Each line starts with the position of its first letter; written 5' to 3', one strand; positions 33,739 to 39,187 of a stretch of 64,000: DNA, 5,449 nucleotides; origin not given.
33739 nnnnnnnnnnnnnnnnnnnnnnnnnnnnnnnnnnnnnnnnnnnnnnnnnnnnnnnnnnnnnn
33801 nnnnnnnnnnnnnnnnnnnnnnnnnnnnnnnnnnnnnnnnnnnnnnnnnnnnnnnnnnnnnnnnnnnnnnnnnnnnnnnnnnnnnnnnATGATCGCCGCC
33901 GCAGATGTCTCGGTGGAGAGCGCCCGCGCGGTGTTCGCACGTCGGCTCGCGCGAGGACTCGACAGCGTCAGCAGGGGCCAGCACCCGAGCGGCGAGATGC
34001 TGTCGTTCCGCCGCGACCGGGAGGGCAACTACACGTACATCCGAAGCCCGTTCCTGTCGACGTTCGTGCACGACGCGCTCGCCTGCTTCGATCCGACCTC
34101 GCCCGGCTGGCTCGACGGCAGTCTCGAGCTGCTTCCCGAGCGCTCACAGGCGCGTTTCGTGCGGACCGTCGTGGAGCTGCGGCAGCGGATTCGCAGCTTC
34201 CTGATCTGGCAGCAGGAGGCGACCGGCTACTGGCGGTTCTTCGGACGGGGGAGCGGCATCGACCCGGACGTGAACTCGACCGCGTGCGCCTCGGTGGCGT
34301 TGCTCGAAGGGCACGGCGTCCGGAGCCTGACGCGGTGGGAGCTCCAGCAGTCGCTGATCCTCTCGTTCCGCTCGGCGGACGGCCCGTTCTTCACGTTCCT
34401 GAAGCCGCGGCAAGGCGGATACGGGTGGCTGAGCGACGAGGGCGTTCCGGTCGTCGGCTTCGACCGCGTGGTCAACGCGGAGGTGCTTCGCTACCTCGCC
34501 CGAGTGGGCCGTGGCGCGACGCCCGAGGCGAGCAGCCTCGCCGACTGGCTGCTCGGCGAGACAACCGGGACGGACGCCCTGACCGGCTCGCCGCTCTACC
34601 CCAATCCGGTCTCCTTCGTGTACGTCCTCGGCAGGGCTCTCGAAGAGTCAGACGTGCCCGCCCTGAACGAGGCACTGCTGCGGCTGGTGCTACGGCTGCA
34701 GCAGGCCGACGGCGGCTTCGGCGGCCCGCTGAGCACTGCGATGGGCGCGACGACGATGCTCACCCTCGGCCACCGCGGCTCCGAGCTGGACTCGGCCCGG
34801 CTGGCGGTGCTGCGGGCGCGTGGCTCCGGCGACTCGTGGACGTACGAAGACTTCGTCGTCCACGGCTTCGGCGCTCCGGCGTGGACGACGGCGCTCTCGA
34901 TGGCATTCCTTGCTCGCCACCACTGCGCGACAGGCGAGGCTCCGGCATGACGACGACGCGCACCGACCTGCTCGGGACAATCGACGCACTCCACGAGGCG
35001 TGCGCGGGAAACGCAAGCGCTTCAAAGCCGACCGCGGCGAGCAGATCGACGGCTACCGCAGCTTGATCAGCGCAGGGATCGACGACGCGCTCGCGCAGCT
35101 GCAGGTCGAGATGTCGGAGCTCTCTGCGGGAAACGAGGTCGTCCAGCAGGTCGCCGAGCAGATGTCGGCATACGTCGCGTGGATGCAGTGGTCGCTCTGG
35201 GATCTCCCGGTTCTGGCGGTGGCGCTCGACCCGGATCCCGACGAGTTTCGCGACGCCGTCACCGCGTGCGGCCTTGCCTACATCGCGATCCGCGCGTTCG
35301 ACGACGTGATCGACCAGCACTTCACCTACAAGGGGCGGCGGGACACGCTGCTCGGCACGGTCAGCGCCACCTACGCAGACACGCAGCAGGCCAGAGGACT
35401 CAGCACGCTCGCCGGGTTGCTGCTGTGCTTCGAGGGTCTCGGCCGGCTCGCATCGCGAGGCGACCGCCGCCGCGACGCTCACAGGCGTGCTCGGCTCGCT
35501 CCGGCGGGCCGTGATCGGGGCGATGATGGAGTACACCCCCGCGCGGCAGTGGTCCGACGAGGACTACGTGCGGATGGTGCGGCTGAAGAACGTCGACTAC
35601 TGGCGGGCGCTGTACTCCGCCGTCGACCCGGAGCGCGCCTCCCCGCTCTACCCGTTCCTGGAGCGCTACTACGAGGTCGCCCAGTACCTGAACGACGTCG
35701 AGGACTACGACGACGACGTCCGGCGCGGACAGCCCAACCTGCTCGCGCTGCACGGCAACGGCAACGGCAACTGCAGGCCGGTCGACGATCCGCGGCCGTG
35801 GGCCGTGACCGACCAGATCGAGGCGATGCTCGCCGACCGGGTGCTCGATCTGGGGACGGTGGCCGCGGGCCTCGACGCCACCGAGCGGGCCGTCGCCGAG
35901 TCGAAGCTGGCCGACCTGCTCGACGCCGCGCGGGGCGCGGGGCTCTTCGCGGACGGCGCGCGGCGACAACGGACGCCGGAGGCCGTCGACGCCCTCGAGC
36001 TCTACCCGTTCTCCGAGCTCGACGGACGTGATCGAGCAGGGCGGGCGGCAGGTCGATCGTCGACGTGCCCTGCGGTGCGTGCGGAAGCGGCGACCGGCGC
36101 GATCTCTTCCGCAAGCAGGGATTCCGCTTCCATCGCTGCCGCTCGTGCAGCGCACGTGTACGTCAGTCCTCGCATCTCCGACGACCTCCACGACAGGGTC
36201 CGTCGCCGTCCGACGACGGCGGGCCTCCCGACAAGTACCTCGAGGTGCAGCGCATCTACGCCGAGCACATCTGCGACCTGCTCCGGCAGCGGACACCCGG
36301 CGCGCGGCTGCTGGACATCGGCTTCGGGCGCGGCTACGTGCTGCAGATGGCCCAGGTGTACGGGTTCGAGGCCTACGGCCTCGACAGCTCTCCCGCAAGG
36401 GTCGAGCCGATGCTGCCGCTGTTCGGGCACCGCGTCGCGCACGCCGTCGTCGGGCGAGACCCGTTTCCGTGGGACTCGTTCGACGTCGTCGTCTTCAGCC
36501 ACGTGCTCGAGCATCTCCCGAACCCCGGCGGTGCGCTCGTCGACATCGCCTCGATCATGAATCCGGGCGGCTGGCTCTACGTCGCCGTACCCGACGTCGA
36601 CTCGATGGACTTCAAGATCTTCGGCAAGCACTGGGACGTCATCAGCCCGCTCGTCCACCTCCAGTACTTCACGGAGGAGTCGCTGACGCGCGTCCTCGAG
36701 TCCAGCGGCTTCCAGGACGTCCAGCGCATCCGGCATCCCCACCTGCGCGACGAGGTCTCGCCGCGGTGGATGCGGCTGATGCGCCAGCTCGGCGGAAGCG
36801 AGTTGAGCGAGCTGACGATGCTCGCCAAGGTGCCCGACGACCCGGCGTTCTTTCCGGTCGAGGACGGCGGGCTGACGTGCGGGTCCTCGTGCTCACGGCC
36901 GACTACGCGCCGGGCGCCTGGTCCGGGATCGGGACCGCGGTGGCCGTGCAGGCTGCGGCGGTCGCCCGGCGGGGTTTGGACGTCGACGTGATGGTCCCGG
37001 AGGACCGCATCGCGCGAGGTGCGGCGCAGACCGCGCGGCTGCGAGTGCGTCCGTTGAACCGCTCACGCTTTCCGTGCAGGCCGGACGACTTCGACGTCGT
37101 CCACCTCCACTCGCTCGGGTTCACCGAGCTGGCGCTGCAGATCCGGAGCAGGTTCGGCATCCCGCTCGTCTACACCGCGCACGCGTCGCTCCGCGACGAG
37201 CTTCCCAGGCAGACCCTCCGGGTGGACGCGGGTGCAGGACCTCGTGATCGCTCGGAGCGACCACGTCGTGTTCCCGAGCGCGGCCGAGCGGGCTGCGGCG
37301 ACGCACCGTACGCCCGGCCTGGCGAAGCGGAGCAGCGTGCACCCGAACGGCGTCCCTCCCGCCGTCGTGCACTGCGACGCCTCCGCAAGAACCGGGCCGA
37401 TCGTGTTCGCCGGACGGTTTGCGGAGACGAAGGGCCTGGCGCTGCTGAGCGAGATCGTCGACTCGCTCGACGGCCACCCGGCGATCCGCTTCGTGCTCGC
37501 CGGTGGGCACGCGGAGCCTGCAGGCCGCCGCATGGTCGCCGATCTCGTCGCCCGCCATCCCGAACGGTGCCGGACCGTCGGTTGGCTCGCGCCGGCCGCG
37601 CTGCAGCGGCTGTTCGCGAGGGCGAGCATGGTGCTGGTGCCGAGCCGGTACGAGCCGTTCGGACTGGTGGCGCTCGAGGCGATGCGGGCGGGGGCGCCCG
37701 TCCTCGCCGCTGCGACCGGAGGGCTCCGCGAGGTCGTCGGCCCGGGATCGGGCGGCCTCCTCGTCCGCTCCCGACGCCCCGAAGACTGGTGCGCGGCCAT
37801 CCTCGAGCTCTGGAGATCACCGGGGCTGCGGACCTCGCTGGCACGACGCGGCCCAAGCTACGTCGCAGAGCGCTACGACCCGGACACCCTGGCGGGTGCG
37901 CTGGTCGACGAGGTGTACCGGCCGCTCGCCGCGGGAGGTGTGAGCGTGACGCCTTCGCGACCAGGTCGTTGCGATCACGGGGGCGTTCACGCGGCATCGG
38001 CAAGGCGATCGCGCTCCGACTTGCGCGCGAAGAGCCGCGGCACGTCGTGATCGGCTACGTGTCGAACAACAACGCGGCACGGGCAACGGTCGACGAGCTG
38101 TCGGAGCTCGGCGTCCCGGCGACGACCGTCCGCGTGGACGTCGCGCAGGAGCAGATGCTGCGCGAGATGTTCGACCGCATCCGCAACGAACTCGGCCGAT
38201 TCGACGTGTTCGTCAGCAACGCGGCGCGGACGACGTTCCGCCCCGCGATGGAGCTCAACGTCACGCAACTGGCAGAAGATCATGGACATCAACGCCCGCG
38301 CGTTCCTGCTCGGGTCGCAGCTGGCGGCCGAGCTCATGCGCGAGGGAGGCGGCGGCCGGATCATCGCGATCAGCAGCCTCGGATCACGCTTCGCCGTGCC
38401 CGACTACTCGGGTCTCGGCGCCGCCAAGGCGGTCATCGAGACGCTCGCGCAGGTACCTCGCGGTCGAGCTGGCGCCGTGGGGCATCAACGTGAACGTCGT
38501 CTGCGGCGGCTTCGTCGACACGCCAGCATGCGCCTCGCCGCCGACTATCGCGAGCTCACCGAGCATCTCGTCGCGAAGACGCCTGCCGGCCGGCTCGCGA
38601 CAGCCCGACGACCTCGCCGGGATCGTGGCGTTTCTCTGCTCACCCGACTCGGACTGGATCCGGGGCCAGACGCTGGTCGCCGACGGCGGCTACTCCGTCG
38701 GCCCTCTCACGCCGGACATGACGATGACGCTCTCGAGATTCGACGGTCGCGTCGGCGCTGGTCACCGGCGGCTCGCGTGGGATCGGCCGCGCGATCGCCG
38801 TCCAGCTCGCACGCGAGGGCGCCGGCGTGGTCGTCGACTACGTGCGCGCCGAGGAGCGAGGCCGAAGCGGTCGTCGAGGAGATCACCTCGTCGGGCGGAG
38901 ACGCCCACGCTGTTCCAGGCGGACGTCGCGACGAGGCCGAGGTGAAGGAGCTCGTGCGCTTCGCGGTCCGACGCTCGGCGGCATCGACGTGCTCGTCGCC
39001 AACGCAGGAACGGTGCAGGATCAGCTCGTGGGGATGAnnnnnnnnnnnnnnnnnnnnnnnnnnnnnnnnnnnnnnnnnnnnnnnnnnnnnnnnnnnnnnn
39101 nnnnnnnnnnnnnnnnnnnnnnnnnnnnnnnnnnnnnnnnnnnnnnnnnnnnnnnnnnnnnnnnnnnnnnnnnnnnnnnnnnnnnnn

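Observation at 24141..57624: ~33 kb hybrid isoprenoid / reducing type-II PKS-FAS / glycolipid-type biosynthetic island bracketed by inverted geranylgeranyl-reductase paralogues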

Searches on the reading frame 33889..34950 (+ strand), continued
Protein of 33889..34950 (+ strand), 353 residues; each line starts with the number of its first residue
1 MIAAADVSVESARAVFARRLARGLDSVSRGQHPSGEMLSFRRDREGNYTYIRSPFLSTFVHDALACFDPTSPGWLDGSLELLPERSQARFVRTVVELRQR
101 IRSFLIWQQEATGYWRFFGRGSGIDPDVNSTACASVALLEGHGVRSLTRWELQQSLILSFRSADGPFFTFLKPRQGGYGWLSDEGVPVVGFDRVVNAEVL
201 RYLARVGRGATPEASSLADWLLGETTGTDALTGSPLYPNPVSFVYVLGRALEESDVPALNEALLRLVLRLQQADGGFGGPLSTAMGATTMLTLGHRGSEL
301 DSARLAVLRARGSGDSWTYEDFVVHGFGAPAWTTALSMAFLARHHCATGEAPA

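Call 76: search_protein_families(library=pfam, proteins=[L008:2091-2579:-, L008:2611-3717:-, L008:3632-4321:-, L008:4261-5181:+, L008:5191-6312:+, L008:6155-7453:+, L009:2371-3759:+, L009:3669-4688:+, L009:5308-6909:+, L006:3473-5227:+], max_evalue=0.001)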
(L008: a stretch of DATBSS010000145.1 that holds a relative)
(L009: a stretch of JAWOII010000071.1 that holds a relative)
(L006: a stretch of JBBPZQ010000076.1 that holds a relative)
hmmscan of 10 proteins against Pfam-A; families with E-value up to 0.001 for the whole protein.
L008:2091-2579:- (162 aa): 0 families

L008:2611-3717:- (368 aa): 1 family
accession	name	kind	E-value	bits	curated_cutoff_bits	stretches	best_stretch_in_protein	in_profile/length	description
PF02585.22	PIG-L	-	9.8e-06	26.5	28.2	1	131-273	2-128/129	GlcNAc-PI de-N-acetylase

L008:3632-4321:- (229 aa): 2 families
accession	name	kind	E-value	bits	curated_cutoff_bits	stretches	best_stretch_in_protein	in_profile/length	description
PF07366.18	SnoaL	-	4.3e-07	30.2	28.4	1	45-114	35-111/126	SnoaL-like polyketide cyclase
PF12680.13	SnoaL_2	-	1.2e-06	29.5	27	1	52-112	38-98/102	SnoaL-like domain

L008:4261-5181:+ (306 aa): 6 families
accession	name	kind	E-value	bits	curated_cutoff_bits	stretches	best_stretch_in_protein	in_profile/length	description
PF13649.12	Methyltransf_25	-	3.4e-14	53.7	27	1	110-207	1-97/97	Methyltransferase domain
PF13847.12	Methyltransf_31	-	3.5e-14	53.2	27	1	105-215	2-113/145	Methyltransferase domain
PF08241.18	Methyltransf_11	-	4.1e-14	53.4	21.2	1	111-211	1-95/95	Methyltransferase domain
PF13489.12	Methyltransf_23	-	1.8e-13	51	27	1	84-218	2-123/164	Methyltransferase domain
PF02353.26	CMAS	-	6.3e-11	42.5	27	1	99-258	55-210/273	Mycolic acid cyclopropane synthetase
PF08242.18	Methyltransf_12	-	4.1e-09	37.5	30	1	111-209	1-98/98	Methyltransferase domain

L008:5191-6312:+ (373 aa): 2 families
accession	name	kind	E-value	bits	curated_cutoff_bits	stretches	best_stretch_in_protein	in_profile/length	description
PF00583.31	Acetyltransf_1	-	0.0001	23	20.7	0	52-139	33-108/116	Acetyltransferase (GNAT) family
PF13527.13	Acetyltransf_9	-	0.00057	20.3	25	0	55-119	43-103/127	Acetyltransferase (GNAT) domain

L008:6155-7453:+ (432 aa): 1 family
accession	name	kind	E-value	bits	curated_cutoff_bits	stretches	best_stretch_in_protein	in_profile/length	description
PF11899.13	DUF3419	-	8.6e-56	190.2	28.2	1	76-424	10-379/385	Protein of unknown function (DUF3419)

L009:2371-3759:+ (462 aa): 1 family
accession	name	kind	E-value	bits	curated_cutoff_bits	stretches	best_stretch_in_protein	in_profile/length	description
PF02515.22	CoA_transf_3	-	1.5e-116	390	23.3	1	68-438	2-366/366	CoA-transferase family III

L009:3669-4688:+ (339 aa): 2 families
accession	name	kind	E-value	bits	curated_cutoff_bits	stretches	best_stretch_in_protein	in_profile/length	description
PF03328.21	HpcH_HpaI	-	1.8e-32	112.9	25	1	35-263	1-221/221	HpcH/HpaI aldolase/citrate lyase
PF15617.12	C-C_Bond_Lyase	-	2.3e-07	30.7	28.4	0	246-289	241-284/320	C-C_Bond_Lyase of the TIM-Barrel fold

L009:5308-6909:+ (533 aa): 2 families
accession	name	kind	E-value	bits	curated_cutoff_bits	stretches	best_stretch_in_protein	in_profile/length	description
PF03972.19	MmgE_PrpD_N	-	3.4e-55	187.4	32.1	1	72-314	2-237/244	MmgE/PrpD N-terminal domain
PF19305.4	MmgE_PrpD_C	-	3.9e-22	79.3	32.1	1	339-492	1-154/173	MmgE/PrpD C-terminal domain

L006:3473-5227:+ (584 aa): 3 families
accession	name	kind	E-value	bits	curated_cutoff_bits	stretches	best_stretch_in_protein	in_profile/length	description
PF13282.11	DUF4070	-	4e-31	108.4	22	1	420-563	1-142/144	Domain of unknown function (DUF4070)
PF04055.27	Radical_SAM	-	4.6e-13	50.1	29.5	1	232-399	1-164/166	Radical SAM superfamily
PF02310.24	B12-binding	-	3.8e-08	33.6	32.1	1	91-190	11-120/121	B12 binding domain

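Call 81: find_related_loci(query=A1, collection=metagenome_contigs, flank=10000)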
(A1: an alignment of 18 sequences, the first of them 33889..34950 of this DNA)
Query A1 (353 aa) in metagenome_contigs; peptide patterns used: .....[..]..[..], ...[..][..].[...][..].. (x = any residue, [..] = any of these).
115 stretches matched a pattern; 22 encode a relative of the query (tblastn E <= 1e-3); 22 distinct loci.
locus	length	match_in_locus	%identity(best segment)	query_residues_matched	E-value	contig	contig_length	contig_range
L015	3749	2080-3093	70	15-349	3e-163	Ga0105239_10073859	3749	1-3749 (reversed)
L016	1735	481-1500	70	16-352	2e-170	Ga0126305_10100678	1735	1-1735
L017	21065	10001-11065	58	1-350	1e-134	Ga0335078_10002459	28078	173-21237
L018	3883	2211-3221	58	16-349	3e-116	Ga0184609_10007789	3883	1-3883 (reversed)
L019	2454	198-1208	57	16-349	3e-119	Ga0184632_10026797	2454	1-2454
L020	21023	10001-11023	54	12-349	2e-107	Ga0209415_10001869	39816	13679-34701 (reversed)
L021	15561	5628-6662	53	3-346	6e-106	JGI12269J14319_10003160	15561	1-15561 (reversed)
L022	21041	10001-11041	49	6-349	4e-102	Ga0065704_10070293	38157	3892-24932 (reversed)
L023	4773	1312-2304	49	15-344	1e-100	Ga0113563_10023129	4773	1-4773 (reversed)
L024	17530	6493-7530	45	4-351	2e-83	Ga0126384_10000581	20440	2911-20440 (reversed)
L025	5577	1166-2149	43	22-349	2e-67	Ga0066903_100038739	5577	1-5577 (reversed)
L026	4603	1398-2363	42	22-343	7e-65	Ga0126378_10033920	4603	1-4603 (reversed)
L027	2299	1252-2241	40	20-349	4e-66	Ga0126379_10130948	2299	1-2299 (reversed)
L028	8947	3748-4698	39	15-330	3e-61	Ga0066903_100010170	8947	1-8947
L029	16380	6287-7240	35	7-343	4e-47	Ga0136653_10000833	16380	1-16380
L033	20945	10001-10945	39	20-329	3e-41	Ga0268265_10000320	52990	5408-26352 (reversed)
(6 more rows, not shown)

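Call 88: fold_search(model_id=the predicted structure, library=viral)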
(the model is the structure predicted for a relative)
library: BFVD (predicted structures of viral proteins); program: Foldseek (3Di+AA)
matches with E <= 10: 837; with E <= 0.001: 137
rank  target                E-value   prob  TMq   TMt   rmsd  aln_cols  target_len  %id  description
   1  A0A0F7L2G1            4.5e-10  1.00  0.30  0.43   6.5       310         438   20  Uncharacterized protein [uncultured marine virus]
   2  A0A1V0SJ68            6.8e-10  1.00  0.30  0.27   6.8       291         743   15  Methyltransferase [Klosneuvirus KNV1]
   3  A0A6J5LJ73            4.3e-08  1.00  0.25  0.57   5.8       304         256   17  AdoMet_MTases domain containing protein [uncultured Caudovirales phage]
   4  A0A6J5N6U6            1.7e-07  1.00  0.27  0.45   7.9       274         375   13  AdoMet_MTases domain containing protein [uncultured Caudovirales phage]
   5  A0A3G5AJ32            2.1e-07  1.00  0.27  0.30  11.6       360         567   13  Methyltransferase domain-containing protein [Solumvirus sp.]
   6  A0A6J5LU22            2.5e-07  1.00  0.24  0.31   8.9       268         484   16  AdoMet_MTases domain containing protein [uncultured Caudovirales phage]
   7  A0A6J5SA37            4.2e-07  1.00  0.29  0.40   4.7       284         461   19  AdoMet_MTases domain containing protein [uncultured Caudovirales phage]
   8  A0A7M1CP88            7.8e-07  1.00  0.24  0.62   5.8       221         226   18  (no name in the UniProt tables at hand)
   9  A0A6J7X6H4            8.9e-07  1.00  0.24  0.66   4.9       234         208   19  Methyltransferase domain containing protein [uncultured Caudovirales phage]
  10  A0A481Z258            8.9e-07  1.00  0.23  0.48   8.3       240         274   14  Methyltransferase [Mimivirus LCMiAC02]
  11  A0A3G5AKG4            1.1e-06  1.00  0.23  0.26  10.5       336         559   15  Class I SAM-dependent methyltransferase [Sylvanvirus sp.]
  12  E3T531                1.3e-06  1.00  0.24  0.28   6.0       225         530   18  Putative methyltransferase [Cafeteria roenbergensis virus (strain BV-PW1)]
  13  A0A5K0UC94            1.5e-06  1.00  0.24  0.29   5.7       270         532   14  Class I SAM-dependent methyltransferase [Yasminevirus sp. GU-2018]
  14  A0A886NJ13            2.4e-06  1.00  0.23  0.39  15.8       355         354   10  (no name in the UniProt tables at hand)
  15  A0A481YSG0            3.4e-06  1.00  0.25  0.59   6.8       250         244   16  SAM dependent methyltransferase [Marseillevirus LCMAC101]
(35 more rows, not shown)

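Call 91: search_protein_families(library=pfam, proteins=[L001:16280-16732:+], max_evalue=10)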
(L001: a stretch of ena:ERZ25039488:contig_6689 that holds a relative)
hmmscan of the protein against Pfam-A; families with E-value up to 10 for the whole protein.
L001:16280-16732:+ (150 aa): 5 families
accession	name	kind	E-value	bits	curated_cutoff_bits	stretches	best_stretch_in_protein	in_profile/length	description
PF07977.19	FabA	-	1e-20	74.2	23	1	3-118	6-137/138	FabA-like domain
PF21089.3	PKS_DH_N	-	0.032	14.6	27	1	22-104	20-98/103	Polyketide synthase dehydratase domain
PF03061.28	4HBT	-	0.075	13.8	20.6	1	64-104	26-66/79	Thioesterase superfamily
PF01575.25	MaoC_dehydratas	-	0.11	12.5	27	1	61-101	73-108/123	MaoC like domain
PF01828.24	Peptidase_A4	-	0.27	11.1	22.3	1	53-97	137-179/206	Peptidase A4 family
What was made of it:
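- On Aryl-polyene cluster: ApeI-like was not reproduced (call 91).
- A direct Pfam scan did not recover ApeI-like even at E 10 (call 91).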

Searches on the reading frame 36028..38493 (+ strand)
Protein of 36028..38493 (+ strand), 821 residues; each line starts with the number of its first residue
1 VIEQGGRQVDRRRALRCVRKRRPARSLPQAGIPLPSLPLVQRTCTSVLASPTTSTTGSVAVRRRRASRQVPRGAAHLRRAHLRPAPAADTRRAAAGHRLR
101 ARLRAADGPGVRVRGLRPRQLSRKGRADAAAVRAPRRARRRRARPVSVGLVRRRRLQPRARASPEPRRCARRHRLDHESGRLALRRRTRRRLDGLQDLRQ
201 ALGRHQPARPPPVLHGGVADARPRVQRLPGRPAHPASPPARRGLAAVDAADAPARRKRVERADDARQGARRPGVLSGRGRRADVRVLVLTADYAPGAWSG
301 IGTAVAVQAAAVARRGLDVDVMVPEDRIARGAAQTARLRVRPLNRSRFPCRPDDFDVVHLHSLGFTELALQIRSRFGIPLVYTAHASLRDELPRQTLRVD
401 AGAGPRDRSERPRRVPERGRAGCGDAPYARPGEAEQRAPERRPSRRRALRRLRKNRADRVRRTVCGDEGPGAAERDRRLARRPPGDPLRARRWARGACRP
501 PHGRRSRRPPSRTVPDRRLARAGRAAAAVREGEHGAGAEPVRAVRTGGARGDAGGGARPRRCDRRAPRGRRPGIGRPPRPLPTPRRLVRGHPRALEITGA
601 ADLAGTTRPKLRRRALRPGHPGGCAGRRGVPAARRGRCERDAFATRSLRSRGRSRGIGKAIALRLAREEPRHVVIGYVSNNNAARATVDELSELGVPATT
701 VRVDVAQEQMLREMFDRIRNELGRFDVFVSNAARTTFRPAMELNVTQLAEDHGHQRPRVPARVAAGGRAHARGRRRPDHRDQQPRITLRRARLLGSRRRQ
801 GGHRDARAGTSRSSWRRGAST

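Call 11: search_protein_families(library=pfam, proteins=[window:36028-38493:+], max_evalue=0.01)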
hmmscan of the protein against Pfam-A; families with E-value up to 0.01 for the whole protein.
window:36028-38493:+ (821 aa): 3 families
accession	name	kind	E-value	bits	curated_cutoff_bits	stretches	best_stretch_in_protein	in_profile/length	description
PF00106.31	adh_short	-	2.9e-15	56.7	26.6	1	652-747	7-100/195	short chain dehydrogenase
PF13561.12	adh_short_C2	-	4.2e-11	43.3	27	1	654-744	5-93/236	Enoyl-(Acyl carrier protein) reductase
PF08659.16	KR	-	3.9e-05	24.1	22.6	1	656-733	11-90/180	KR domain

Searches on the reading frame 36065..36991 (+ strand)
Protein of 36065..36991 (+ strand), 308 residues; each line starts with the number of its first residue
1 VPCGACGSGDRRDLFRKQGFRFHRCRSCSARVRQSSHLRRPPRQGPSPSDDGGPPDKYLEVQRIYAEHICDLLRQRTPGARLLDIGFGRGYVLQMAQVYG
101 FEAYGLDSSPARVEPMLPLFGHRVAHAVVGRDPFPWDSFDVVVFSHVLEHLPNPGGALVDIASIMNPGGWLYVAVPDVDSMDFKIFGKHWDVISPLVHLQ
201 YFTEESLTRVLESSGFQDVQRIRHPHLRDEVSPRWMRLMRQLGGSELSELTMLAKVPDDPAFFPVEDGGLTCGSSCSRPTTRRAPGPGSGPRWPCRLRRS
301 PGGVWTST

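Call 11: search_protein_families(library=pfam, proteins=[window:36065-36991:+], max_evalue=0.01)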
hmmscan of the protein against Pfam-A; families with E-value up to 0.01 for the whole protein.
window:36065-36991:+ (308 aa): 6 families
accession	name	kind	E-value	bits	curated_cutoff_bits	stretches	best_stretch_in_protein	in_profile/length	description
PF13489.12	Methyltransf_23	-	3.4e-26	92.4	27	1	63-220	7-163/164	Methyltransferase domain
PF08241.18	Methyltransf_11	-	1.4e-12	48.5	21.2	1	83-173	1-95/95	Methyltransferase domain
PF08242.18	Methyltransf_12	-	2.5e-09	38.2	30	1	83-171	1-98/98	Methyltransferase domain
PF13649.12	Methyltransf_25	-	2.5e-08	34.9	27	1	83-169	2-97/97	Methyltransferase domain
PF13847.12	Methyltransf_31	-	9e-06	25.9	27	1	136-177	72-113/145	Methyltransferase domain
PF07021.18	MetW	-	5.5e-05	23.3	21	1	76-161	11-98/193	Methionine biosynthesis protein MetW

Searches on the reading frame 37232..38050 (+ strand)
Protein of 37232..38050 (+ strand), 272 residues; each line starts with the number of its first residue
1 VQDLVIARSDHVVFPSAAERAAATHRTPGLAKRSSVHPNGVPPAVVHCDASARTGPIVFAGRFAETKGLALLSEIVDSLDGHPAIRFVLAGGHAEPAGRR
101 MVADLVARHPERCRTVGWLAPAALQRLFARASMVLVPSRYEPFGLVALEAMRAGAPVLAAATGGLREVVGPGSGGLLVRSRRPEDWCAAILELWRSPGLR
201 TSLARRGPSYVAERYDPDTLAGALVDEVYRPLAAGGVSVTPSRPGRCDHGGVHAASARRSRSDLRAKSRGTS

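Call 11: search_protein_families(library=pfam, proteins=[window:37232-38050:+], max_evalue=0.01)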
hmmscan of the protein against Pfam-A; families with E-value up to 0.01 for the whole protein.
window:37232-38050:+ (272 aa): 4 families
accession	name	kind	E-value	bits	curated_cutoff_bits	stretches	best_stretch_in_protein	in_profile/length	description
PF00534.26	Glycos_transf_1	-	1.5e-26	93.4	26.4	1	57-207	18-169/172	Glycosyl transferases group 1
PF13692.12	Glyco_trans_1_4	-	3.7e-26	92.5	27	1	57-195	4-141/142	Glycosyl transferases group 1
PF20706.3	GT4-conflict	-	1.4e-12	47.8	26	1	43-195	193-356/385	Family 4 Glycosyltransferase in conflict systems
PF13524.12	Glyco_trans_1_2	-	3.6e-08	33.9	25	1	75-221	5-139/144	Glycosyl transferase-like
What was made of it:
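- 36877..37949 (+): GT4 glycosyltransferase (frameshifted in the window). PF00534/PF13692 (call 11).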

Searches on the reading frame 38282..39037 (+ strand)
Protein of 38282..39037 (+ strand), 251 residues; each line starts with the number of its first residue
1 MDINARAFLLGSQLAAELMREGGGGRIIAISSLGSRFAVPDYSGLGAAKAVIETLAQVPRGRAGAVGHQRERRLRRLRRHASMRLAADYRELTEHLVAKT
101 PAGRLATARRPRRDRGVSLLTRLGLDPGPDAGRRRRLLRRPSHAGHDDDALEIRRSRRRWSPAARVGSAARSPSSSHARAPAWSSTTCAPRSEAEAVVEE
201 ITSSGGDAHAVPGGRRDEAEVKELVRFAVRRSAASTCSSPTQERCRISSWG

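Call 11: search_protein_families(library=pfam, proteins=[window:38282-39037:+], max_evalue=0.01)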
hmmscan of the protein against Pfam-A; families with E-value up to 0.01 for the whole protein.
window:38282-39037:+ (251 aa): 2 families
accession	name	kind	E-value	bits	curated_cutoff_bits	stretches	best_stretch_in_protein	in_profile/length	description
PF13561.12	adh_short_C2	-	1.6e-09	38.1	27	1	1-57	101-155/236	Enoyl-(Acyl carrier protein) reductase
PF00106.31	adh_short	-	2.5e-09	37.4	26.6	1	1-57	105-161/195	short chain dehydrogenase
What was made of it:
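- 37946..38721 (+): SDR1, a FabL-like enoyl-ACP reductase (split over three frames in the window). Split shown in call 11.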

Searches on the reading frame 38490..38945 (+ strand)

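Call 11: search_protein_families(library=pfam, proteins=[window:38490-38945:+], max_evalue=0.01)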
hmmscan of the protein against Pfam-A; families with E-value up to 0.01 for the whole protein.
window:38490-38945:+ (151 aa): 1 family
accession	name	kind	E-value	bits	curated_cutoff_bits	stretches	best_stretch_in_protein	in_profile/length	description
PF13561.12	adh_short_C2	-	5.3e-10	39.7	27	1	2-69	169-236/236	Enoyl-(Acyl carrier protein) reductase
